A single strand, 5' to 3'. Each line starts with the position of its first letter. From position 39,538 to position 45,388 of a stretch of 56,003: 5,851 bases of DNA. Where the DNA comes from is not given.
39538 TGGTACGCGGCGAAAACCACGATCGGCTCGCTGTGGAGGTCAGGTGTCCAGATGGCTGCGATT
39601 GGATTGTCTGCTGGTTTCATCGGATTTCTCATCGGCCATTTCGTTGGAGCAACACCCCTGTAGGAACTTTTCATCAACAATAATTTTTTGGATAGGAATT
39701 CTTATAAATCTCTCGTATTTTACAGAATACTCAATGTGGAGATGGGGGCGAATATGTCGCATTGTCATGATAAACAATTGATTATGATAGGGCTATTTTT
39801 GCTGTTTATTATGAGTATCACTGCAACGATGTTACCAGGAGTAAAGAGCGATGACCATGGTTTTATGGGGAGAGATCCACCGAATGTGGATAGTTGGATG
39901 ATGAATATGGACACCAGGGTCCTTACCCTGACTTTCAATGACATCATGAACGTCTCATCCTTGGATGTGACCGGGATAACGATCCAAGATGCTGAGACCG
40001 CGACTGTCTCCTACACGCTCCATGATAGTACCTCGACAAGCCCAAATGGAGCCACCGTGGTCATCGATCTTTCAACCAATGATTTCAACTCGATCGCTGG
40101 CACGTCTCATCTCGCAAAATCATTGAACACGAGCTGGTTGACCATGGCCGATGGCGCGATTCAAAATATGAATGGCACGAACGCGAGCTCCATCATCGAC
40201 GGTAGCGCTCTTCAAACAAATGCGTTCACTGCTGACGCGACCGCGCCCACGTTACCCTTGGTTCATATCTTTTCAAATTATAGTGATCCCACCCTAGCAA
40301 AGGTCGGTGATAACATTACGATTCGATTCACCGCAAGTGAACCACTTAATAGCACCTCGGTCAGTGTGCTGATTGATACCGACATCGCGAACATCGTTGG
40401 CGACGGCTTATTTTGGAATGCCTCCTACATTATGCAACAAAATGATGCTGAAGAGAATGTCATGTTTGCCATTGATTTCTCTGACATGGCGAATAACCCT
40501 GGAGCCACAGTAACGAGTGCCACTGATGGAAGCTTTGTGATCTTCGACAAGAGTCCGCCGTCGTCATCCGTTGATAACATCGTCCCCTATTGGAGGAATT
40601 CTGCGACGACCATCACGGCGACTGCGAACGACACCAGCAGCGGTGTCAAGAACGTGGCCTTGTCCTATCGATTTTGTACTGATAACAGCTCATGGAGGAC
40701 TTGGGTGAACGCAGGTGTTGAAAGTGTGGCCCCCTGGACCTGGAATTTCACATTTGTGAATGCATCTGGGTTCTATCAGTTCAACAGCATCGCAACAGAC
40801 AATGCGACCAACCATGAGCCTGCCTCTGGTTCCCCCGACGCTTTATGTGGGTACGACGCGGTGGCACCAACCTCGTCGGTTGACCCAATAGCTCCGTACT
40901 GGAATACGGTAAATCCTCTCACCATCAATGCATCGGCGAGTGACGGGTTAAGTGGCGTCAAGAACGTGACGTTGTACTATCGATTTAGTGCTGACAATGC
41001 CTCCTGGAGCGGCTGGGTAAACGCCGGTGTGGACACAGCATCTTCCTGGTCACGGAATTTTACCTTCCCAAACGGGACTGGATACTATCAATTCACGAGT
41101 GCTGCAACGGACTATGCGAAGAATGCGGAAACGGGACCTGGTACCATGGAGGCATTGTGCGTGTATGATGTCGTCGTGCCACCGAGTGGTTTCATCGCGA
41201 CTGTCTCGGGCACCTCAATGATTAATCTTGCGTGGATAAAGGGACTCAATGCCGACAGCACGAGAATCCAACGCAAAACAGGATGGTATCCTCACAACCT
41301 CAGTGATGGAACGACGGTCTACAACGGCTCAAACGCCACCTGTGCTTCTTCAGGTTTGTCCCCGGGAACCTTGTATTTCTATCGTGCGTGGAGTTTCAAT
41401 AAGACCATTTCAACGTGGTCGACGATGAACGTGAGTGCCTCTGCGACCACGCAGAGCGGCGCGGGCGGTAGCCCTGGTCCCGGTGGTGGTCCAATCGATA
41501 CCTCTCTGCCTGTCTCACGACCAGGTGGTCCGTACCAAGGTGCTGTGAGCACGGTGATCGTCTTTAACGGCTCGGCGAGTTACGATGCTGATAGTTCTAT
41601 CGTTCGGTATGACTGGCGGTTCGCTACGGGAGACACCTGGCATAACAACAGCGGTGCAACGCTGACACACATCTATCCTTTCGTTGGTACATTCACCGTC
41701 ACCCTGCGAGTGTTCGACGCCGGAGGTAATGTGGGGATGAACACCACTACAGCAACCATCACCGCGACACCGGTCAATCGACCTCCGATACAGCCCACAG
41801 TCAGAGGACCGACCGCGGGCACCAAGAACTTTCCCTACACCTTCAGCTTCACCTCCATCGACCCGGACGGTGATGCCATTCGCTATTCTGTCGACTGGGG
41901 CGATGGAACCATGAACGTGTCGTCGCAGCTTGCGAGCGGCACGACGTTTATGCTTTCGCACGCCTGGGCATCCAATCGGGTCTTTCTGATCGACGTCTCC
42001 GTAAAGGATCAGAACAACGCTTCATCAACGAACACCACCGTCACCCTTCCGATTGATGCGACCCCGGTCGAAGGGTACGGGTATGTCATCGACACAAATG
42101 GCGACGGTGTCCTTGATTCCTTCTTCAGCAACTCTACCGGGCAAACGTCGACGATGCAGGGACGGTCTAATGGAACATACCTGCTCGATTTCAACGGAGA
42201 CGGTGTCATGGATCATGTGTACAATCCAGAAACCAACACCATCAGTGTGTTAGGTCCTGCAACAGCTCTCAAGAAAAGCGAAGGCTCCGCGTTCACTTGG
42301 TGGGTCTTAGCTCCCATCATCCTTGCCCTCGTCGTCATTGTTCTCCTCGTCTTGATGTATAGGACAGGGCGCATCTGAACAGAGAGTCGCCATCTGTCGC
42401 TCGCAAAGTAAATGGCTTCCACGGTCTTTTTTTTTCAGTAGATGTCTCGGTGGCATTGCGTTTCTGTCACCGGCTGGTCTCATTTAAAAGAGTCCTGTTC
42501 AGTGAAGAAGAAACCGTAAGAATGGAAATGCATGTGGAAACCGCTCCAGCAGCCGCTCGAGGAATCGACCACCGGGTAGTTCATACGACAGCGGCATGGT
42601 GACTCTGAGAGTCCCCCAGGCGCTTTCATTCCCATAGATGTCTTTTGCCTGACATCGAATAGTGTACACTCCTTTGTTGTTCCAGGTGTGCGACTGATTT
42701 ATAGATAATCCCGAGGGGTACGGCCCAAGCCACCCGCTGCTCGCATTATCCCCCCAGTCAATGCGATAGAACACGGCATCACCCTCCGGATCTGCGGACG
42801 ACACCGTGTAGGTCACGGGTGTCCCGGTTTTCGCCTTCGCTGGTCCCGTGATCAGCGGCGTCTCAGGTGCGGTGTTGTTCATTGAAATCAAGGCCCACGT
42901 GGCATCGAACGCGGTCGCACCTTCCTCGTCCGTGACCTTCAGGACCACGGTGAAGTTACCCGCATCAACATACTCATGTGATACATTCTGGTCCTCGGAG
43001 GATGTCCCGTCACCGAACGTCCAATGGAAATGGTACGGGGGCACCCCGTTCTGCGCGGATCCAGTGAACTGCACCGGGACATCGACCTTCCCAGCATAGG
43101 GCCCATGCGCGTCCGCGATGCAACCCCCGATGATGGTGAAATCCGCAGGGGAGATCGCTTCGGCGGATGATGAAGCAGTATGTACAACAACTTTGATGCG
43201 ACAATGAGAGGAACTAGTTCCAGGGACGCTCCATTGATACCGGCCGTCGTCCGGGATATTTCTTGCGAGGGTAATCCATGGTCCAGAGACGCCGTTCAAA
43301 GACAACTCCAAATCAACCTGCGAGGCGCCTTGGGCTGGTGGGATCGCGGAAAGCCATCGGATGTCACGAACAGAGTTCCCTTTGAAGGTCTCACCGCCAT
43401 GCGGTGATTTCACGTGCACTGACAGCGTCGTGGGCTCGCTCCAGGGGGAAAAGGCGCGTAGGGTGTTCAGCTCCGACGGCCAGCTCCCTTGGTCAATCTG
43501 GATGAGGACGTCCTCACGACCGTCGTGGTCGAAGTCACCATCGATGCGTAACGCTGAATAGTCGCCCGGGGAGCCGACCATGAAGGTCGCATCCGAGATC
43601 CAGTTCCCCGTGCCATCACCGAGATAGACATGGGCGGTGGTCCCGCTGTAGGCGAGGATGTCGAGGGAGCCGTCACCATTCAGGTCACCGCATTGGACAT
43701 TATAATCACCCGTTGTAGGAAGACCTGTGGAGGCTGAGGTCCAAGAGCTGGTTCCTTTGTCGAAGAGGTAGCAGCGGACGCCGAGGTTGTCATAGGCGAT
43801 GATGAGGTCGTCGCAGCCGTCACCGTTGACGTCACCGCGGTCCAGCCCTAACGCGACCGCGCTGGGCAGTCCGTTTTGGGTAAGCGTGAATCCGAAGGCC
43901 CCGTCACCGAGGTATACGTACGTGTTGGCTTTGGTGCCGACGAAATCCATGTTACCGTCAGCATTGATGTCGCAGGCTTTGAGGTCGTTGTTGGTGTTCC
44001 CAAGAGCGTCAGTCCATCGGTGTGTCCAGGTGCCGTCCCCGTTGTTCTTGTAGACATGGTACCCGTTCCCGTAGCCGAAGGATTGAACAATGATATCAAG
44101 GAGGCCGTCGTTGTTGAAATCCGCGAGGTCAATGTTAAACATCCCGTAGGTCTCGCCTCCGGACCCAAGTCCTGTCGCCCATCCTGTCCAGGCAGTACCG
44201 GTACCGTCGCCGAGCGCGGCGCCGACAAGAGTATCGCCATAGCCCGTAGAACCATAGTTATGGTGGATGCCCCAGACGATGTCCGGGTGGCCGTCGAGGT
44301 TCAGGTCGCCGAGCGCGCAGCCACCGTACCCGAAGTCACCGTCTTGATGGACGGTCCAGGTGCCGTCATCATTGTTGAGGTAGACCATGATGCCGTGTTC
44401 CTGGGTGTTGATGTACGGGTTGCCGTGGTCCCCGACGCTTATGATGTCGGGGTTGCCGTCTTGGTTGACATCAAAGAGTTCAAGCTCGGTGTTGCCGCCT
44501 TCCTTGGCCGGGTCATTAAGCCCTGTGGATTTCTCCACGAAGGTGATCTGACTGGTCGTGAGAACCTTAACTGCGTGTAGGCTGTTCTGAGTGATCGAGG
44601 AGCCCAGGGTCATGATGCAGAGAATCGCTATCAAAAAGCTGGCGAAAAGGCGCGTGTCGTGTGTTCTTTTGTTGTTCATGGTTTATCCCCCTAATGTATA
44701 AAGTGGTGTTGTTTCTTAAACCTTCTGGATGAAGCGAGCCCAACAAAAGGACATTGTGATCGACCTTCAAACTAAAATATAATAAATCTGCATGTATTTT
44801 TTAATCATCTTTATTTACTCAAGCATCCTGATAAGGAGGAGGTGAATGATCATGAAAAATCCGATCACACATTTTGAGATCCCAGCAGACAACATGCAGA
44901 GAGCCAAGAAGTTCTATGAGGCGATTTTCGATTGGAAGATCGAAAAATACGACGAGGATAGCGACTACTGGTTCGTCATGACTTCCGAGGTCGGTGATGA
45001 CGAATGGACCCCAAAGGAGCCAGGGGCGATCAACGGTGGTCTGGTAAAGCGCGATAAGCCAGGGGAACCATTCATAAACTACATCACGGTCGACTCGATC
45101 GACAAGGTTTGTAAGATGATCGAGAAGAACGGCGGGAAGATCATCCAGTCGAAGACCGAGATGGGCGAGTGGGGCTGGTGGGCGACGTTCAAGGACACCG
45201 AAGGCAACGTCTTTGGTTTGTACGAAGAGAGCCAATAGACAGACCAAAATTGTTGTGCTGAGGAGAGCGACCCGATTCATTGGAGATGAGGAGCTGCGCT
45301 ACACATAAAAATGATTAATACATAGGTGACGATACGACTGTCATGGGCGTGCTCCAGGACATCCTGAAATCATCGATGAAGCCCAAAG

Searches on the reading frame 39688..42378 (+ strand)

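Call 15: search_protein_families(library=pfam, proteins=[window:39688-42378:+], max_evalue=0.001)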
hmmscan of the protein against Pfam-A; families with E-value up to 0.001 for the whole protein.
window:39688-42378:+ (896 aa): 3 families
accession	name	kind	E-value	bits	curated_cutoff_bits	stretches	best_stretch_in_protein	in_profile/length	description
PF18911.6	PKD_4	-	3.8e-19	69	27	2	608-692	4-84/85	PKD domain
PF00801.26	PKD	-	3.4e-14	53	23.5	2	625-687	18-77/80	PKD domain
PF22352.2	K319L-like_PKD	-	0.00018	21.9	27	1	624-689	14-82/84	K319L-like, PKD domain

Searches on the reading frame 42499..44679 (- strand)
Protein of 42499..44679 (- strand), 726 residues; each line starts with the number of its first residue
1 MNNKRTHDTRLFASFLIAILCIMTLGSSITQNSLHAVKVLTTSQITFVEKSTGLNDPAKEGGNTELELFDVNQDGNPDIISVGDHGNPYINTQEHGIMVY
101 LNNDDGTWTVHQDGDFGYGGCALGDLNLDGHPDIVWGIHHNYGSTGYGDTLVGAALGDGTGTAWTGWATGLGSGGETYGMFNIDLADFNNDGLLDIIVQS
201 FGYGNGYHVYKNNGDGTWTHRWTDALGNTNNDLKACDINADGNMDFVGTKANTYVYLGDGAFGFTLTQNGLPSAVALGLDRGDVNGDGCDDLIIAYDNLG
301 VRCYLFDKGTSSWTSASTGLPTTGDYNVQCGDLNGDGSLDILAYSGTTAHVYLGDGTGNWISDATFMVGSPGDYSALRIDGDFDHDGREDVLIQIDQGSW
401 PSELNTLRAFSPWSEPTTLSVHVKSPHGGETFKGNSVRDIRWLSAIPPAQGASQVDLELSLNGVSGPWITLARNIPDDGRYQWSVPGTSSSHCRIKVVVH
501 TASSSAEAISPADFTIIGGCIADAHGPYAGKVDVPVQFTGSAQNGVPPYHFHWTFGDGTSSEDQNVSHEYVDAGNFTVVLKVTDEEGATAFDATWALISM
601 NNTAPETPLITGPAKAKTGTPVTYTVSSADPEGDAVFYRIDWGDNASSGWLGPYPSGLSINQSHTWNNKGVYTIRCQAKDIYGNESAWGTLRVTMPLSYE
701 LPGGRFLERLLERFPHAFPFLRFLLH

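Call 15: search_protein_families(library=pfam, proteins=[window:42499-44679:-], max_evalue=0.001)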
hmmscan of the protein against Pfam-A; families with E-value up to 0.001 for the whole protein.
window:42499-44679:- (726 aa): 5 families
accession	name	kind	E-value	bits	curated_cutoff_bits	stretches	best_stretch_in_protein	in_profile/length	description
PF13517.12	FG-GAP_3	-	2.1e-30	105.5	26.9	6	283-342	1-60/61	FG-GAP-like repeat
PF18911.6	PKD_4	-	1.2e-19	70.6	27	2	522-590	6-76/85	PKD domain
PF00801.26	PKD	-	1.5e-12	47.7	23.5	2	535-590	16-73/80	PKD domain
PF01839.29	FG-GAP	-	8.2e-11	42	22.1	0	282-298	8-24/37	FG-GAP repeat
PF07495.19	Y_Y_Y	-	5.9e-05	23.3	26.6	0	667-686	35-54/65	Y_Y_Y domain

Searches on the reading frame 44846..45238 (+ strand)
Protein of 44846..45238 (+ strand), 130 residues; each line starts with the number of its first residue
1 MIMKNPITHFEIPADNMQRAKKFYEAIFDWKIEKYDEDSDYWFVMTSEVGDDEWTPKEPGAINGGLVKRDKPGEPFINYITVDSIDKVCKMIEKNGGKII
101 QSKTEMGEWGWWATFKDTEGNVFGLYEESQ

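Call 15: search_protein_families(library=pfam, proteins=[window:44846-45238:+], max_evalue=0.001)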
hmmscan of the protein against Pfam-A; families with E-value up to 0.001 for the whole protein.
window:44846-45238:+ (130 aa): 3 families
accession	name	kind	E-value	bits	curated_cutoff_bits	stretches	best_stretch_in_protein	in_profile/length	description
PF00903.31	Glyoxalase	-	1.3e-10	42.2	20.6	1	7-123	2-119/121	Glyoxalase/Bleomycin resistance protein/Dioxygenase superfamily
PF22677.2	Ble-like_N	-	0.00018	21.6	24.5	1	7-36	2-31/41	Bleomycin resistance protein-like N-terminal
PF18029.7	Glyoxalase_6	-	0.00057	21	23.6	1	14-125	6-105/106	Glyoxalase-like domain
